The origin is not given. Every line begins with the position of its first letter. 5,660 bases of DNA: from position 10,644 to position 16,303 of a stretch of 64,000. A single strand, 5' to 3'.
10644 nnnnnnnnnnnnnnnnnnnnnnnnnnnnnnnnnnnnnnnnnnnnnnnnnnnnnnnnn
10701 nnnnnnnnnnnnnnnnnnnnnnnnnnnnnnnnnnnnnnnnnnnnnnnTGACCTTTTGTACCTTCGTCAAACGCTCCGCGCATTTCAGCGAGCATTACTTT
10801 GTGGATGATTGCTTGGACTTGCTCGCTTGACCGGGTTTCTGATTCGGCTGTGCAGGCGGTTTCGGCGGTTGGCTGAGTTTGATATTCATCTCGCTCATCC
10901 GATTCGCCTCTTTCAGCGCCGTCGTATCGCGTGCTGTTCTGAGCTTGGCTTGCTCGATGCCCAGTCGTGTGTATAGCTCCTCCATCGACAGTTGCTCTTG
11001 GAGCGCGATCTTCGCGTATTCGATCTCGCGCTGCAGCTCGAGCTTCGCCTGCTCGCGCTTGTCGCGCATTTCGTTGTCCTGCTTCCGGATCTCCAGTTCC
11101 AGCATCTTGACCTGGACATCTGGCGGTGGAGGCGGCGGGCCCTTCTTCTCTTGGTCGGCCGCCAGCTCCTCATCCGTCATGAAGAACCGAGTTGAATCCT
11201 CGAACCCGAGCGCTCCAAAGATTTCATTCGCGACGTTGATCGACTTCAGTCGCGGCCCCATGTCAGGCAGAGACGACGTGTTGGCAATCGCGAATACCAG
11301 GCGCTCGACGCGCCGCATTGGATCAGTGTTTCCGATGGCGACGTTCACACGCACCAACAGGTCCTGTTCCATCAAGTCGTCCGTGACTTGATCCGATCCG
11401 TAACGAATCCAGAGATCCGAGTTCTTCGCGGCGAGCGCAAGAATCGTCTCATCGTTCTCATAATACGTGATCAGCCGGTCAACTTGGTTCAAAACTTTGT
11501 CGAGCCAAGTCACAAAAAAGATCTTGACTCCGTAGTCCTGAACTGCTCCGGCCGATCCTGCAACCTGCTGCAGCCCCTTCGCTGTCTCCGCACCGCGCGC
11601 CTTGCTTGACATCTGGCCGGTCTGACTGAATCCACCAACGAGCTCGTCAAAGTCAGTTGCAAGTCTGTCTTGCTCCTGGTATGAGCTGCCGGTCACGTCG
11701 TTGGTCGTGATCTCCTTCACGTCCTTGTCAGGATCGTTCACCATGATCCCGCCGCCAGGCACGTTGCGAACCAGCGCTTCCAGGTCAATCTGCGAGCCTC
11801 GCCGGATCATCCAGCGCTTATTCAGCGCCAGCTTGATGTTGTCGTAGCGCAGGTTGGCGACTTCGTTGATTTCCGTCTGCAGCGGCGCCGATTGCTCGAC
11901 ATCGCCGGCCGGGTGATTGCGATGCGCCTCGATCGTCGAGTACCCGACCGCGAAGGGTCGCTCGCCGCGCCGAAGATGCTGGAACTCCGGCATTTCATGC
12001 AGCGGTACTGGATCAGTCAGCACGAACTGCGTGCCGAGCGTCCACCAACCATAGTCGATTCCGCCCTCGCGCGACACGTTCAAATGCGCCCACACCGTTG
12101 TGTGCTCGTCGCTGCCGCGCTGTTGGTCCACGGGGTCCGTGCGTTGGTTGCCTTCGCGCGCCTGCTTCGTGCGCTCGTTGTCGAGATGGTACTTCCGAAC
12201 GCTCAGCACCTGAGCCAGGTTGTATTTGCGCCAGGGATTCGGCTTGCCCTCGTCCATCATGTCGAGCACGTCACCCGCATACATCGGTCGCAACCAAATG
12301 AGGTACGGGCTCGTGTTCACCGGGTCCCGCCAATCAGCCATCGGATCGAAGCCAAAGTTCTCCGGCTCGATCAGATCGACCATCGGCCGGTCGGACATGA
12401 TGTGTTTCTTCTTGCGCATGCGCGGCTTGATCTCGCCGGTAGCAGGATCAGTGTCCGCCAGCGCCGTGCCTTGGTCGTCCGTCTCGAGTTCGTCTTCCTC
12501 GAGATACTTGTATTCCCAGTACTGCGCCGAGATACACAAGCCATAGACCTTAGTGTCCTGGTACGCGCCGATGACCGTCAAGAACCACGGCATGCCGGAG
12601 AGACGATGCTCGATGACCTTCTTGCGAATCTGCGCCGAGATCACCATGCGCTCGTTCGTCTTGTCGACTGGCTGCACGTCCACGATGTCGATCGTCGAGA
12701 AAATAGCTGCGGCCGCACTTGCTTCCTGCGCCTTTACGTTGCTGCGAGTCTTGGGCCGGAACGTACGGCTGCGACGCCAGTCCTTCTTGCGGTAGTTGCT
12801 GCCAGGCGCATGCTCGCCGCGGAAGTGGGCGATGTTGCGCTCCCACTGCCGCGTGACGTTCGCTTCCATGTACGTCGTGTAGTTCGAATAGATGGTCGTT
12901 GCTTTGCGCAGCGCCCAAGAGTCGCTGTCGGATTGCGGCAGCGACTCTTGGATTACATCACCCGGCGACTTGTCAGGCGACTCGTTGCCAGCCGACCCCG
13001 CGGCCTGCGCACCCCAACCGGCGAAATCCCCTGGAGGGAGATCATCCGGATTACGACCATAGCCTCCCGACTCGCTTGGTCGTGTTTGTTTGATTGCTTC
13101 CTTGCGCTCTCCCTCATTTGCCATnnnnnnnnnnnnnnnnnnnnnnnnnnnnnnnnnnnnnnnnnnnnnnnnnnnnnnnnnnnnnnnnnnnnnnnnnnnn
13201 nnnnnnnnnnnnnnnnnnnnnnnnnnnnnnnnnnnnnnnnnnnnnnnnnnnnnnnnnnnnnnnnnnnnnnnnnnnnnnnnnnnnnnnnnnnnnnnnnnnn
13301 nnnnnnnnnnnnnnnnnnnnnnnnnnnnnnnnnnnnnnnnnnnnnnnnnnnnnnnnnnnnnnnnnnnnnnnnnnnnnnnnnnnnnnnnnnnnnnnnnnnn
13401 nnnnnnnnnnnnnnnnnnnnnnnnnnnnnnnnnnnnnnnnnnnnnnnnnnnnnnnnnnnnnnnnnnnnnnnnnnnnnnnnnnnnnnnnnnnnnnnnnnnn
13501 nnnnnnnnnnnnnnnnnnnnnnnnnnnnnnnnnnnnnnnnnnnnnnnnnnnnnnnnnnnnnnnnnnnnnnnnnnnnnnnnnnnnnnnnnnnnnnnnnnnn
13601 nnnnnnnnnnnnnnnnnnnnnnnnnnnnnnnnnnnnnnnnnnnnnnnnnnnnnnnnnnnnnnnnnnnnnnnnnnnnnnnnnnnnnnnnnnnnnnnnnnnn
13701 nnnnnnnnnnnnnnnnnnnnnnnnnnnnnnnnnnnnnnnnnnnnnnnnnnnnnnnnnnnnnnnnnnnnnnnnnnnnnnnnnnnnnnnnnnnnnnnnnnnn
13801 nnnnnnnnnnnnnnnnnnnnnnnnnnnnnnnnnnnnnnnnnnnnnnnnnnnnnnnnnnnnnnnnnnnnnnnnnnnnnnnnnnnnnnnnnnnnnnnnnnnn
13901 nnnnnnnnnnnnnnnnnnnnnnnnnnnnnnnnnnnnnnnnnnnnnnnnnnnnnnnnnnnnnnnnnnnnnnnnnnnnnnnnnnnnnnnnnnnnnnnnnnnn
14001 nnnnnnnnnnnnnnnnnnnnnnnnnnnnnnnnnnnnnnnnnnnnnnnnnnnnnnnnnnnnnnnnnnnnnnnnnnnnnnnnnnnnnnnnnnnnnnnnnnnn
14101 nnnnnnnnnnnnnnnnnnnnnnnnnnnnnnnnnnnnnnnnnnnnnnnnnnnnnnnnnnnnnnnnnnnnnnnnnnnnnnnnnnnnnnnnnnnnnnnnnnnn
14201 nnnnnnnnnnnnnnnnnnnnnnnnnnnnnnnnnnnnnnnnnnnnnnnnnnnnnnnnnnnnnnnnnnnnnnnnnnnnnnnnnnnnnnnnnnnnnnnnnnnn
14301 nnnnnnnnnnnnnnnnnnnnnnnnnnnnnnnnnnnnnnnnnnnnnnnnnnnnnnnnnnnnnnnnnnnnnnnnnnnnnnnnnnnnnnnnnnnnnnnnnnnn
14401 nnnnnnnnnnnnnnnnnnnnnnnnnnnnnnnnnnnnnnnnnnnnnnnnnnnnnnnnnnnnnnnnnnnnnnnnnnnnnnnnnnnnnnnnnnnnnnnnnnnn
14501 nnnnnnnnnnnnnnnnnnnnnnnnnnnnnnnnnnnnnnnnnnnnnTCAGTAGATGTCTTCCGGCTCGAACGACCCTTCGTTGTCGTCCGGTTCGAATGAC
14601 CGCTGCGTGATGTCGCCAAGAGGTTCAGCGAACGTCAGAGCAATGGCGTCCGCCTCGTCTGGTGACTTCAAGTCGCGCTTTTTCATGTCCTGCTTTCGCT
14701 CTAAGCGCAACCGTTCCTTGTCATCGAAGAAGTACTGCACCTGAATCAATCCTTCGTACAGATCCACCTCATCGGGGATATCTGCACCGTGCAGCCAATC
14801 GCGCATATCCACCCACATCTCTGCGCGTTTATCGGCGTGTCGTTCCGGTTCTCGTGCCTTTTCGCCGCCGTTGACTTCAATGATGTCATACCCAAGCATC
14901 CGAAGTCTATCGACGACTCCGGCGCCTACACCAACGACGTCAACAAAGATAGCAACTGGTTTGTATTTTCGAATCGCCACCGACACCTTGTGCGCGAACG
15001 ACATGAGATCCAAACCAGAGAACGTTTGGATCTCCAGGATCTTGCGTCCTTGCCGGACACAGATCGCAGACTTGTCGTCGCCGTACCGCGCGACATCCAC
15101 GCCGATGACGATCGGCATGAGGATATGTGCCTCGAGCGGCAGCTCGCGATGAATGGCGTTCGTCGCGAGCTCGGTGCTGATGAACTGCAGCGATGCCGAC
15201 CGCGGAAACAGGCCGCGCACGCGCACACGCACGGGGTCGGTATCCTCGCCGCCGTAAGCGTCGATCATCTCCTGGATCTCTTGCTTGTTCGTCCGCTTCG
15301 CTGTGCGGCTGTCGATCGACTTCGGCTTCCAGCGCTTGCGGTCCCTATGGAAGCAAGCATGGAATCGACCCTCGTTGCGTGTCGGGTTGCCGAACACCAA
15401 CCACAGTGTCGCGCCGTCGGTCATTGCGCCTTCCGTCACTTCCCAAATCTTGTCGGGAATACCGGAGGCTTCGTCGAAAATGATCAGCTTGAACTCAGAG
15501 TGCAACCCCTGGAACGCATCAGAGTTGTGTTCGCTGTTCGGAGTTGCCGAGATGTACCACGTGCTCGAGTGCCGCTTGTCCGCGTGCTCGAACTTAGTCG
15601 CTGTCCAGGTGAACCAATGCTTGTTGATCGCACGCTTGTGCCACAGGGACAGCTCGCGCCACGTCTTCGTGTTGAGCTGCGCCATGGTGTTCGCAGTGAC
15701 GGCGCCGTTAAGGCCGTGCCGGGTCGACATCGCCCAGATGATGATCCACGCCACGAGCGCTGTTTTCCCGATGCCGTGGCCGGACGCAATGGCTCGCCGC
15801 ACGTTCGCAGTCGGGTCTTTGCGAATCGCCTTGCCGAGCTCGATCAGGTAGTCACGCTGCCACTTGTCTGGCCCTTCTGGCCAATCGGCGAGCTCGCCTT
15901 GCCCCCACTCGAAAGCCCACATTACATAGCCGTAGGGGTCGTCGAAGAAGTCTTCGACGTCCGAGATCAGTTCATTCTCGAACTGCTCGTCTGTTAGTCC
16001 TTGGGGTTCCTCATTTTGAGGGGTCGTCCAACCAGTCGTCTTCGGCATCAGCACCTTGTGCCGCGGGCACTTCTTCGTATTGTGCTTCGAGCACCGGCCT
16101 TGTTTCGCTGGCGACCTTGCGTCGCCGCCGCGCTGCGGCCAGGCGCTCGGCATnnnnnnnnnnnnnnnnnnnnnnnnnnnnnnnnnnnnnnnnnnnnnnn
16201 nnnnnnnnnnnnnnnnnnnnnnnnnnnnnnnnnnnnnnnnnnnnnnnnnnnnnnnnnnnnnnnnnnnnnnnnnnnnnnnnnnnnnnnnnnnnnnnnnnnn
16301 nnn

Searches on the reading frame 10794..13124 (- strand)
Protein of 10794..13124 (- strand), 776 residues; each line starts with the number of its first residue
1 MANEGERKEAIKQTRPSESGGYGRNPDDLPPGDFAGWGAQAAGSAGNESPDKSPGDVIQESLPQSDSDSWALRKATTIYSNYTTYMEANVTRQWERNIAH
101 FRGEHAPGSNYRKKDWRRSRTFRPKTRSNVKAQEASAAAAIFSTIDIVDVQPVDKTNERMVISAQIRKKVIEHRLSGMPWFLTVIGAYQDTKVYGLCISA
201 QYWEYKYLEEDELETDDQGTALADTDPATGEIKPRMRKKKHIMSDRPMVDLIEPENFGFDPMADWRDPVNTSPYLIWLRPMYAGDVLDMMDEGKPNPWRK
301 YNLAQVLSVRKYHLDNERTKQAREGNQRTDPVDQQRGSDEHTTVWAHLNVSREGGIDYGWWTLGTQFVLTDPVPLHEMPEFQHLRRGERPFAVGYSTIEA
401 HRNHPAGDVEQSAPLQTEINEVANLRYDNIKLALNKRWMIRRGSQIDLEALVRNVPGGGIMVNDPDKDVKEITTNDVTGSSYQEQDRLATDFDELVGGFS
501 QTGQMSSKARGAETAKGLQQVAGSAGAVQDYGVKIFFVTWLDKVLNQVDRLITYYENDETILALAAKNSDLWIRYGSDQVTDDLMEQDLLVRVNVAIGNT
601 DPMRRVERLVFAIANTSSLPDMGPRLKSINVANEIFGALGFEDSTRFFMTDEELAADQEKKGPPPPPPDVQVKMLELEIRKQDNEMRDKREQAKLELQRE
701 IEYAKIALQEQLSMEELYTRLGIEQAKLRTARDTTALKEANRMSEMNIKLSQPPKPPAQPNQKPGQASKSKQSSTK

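Call 12: search_protein_families(library=phrogs, proteins=[window:10794-13124:-])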
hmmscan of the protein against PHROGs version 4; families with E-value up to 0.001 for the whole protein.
window:10794-13124:- (776 aa): 1 family
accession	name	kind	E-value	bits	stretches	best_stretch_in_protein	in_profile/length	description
phrog_1216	-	head and packaging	1.1e-09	38.4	1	386-755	338-701/714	portal protein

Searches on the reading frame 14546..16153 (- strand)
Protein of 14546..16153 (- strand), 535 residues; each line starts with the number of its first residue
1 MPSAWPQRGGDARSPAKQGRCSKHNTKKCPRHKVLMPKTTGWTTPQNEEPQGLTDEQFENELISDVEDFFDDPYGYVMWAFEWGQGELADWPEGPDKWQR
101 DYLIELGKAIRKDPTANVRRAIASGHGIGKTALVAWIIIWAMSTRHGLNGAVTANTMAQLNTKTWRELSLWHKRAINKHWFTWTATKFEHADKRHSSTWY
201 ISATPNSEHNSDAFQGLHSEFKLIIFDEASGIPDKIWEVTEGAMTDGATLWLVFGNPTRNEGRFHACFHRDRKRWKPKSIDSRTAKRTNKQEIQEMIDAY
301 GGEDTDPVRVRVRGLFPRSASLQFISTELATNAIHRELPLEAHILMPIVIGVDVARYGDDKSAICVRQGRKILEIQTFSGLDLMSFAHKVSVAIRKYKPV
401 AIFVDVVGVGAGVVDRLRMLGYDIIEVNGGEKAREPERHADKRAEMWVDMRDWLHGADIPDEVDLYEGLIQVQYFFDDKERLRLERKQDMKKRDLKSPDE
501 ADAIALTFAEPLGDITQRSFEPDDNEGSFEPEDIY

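Call 12: search_protein_families(library=phrogs, proteins=[window:14546-16153:-])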
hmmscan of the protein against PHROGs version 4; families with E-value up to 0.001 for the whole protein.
window:14546-16153:- (535 aa): 3 families
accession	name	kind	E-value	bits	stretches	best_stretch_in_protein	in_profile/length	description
phrog_5902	-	unknown function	1.7e-62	212.8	1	84-391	25-329/359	-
phrog_2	-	head and packaging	1.5e-45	157.2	1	68-510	250-591/807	terminase large subunit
phrog_5909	-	head and packaging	1.8e-05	25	1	346-419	106-185/285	terminase large subunit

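Call 59: find_homologous_proteins(query=window:14546-16153:-, max_evalue=1e-30)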
Query window:14546-16153:- (535 aa): 7888 proteins with E <= 1e-30 among 8000 candidates; the best 120 are listed.
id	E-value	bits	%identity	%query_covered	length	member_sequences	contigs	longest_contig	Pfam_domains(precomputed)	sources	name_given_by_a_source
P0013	0.0e+0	1169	100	93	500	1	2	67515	-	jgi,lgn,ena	-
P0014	2.2e-264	896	78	92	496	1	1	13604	-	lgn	-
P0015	1.9e-263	893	80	90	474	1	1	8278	-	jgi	jgi:hypothetical protein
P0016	1.0e-239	815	73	88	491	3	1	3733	-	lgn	-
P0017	1.2e-238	811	72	88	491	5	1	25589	-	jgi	jgi:hypothetical protein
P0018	5.8e-199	680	63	88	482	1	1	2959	-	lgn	-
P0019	3.0e-198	678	61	91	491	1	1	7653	-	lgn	-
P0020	5.0e-198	677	61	89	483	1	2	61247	-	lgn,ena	-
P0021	3.7e-196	671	62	90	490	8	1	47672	-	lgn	-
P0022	9.9e-196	670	62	90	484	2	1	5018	-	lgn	-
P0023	1.8e-195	669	62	90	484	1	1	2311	-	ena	-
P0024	5.2e-195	667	62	89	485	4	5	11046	-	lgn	-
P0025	1.6e-193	662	60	90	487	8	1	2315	-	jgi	-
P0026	9.8e-193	660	61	90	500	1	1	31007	-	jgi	jgi:hypothetical protein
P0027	2.6e-192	658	64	75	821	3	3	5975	PF05204.20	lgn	-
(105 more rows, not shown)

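Call 60: find_encoding_contigs(protein=P0014, flank=10000, max_places=1)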
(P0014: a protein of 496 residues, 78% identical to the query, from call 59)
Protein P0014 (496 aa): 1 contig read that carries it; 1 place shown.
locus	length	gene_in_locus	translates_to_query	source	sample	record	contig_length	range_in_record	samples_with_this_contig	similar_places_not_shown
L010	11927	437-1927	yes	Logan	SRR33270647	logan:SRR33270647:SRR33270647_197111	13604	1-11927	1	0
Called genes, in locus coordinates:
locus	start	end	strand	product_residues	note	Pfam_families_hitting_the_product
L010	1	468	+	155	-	?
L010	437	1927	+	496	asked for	-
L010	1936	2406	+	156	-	-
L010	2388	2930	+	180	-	-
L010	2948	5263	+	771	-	PF23899:SU10_portal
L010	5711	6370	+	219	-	PF08759:GT-D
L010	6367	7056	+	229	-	PF08759:GT-D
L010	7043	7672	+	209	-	PF05050:Methyltransf_21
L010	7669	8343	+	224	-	-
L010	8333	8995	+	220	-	-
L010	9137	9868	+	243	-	-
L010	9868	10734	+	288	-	-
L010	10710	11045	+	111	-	-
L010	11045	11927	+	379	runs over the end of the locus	-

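Call 61: find_encoding_contigs(protein=P0017, flank=10000, max_places=1)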
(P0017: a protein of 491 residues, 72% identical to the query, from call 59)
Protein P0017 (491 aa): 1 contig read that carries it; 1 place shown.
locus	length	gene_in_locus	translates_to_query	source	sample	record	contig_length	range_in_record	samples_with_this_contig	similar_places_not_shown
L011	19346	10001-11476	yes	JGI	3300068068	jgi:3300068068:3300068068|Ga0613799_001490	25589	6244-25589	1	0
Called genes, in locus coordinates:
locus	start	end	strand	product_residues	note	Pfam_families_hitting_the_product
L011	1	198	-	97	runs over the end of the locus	PF26948:DUF8296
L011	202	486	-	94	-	PF26948:DUF8296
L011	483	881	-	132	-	-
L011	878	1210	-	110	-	-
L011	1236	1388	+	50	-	-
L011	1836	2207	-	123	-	-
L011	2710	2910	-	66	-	-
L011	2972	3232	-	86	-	-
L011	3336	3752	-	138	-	-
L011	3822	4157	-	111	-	-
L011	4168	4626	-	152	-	-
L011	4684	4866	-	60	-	-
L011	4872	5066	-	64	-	-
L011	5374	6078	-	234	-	-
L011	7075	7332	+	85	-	-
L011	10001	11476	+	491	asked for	-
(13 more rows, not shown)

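Call 62: find_encoding_contigs(protein=P0015, flank=10000, max_places=1)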
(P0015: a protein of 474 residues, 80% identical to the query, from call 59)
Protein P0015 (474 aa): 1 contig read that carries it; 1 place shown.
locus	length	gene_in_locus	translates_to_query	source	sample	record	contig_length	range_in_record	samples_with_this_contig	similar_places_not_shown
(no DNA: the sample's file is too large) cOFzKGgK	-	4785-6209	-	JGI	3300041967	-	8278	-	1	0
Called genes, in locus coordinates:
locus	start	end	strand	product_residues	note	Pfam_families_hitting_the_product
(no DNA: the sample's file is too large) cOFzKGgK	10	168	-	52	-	-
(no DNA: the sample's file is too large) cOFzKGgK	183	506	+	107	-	-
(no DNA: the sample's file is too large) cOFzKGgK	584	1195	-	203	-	-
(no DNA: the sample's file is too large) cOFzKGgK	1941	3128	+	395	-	PF00890:FAD_binding_2 (weak), PF01134:GIDA (faint), PF01266:DAO (faint), PF03486:HI0933_like (faint), PF07992:Pyr_redox_2, PF12831:FAD_oxidored (faint), PF13738:Pyr_redox_3, PF00070:Pyr_redox, +2 more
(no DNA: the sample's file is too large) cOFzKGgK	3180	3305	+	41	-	-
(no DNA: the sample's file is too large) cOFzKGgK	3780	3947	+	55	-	-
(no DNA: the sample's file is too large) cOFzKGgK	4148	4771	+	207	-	PF20901:Sf6_terminase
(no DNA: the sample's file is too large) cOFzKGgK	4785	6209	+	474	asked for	-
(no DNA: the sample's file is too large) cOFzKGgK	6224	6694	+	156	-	-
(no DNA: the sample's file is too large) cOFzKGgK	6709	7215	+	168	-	-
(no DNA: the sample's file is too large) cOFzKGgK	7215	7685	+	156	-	-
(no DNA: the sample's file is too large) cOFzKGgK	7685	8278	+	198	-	?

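Call 71: find_encoding_contigs(protein=P0016, flank=10000, max_places=3)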
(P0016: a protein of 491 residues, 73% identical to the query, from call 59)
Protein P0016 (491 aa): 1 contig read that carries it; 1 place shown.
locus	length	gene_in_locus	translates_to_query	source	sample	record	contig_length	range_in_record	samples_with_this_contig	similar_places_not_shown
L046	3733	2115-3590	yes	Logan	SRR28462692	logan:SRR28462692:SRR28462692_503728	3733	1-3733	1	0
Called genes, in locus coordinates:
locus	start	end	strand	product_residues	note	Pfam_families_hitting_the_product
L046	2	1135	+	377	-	?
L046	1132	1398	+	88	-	-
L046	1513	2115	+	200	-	PF20901:Sf6_terminase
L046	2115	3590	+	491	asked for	-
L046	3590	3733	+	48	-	?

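Call 72: find_encoding_contigs(protein=P0020, flank=10000, max_places=1)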
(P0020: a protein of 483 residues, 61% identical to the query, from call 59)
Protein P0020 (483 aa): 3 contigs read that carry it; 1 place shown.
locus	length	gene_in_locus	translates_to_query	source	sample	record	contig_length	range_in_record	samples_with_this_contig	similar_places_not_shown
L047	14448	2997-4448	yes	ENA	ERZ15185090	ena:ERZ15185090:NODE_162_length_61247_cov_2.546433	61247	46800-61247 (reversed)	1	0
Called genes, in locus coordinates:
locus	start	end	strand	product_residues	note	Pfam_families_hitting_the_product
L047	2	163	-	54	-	?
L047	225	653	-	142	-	-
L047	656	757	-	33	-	-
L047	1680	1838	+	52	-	-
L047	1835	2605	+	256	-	PF20901:Sf6_terminase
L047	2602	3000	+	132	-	PF00472:RF-1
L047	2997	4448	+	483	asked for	-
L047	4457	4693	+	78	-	-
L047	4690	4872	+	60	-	-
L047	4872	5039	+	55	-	-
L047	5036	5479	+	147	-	-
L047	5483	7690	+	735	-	PF23899:SU10_portal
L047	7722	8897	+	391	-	-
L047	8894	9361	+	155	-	-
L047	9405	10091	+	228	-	PF08759:GT-D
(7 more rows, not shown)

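Call 73: find_encoding_contigs(protein=P0021, flank=10000, max_places=1)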
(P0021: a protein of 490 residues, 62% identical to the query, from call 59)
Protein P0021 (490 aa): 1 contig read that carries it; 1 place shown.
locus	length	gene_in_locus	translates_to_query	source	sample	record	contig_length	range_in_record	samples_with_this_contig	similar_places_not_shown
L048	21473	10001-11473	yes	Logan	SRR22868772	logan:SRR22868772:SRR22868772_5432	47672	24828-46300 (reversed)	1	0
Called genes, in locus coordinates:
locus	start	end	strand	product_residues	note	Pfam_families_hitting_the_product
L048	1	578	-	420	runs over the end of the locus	-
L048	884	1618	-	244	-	-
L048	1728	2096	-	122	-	-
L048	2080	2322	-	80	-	-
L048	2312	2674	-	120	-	-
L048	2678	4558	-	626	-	PF12083:DUF3560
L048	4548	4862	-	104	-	-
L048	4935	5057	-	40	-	-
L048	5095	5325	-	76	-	-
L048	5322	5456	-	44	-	-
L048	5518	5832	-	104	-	PF26096:DUF8033 (weak)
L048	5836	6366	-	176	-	-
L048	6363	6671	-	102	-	-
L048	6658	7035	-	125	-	-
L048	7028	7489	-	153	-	-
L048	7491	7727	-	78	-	-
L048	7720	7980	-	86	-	-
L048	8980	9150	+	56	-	-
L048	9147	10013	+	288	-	PF20901:Sf6_terminase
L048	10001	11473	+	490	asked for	-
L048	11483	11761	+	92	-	-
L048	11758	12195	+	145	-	-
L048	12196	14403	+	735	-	PF23899:SU10_portal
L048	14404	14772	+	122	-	-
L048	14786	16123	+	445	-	-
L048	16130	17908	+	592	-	-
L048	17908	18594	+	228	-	-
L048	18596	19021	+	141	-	-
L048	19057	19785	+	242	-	PF08759:GT-D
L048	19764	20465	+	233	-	PF22882:GT-D-like, PF08759:GT-D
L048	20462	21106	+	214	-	PF05050:Methyltransf_21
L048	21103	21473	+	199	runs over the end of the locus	-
